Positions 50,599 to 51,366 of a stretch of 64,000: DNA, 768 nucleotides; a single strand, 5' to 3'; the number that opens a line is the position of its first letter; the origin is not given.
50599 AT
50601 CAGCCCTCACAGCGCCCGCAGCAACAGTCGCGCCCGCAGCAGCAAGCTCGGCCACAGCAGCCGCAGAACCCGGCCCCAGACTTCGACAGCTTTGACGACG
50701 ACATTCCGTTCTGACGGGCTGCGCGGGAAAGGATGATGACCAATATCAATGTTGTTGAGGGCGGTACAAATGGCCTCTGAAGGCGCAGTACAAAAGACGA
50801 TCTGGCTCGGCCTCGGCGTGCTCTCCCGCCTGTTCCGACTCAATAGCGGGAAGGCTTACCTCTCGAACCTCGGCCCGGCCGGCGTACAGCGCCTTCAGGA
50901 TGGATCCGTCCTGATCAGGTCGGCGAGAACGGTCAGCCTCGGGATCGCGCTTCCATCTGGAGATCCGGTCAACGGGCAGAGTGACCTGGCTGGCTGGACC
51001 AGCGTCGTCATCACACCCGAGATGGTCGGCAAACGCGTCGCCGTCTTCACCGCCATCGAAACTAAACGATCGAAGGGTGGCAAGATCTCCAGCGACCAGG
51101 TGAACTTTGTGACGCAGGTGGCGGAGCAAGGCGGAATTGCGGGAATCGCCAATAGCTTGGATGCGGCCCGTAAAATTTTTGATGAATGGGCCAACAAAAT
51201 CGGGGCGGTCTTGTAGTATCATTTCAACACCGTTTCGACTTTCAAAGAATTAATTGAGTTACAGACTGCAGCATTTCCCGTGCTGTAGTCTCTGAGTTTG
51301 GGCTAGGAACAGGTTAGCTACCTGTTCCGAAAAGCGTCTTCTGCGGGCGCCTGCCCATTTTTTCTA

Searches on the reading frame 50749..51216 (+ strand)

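Call 56: search_protein_families(library=pfam, proteins=[window:50749-51216:+], max_evalue=0.01)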
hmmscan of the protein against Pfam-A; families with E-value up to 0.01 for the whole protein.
window:50749-51216:+ (155 aa): 1 family
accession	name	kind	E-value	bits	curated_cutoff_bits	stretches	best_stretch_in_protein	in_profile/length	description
PF08774.17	VRR_NUC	-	0.00037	21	23.8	1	75-136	62-114/116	VRR-NUC domain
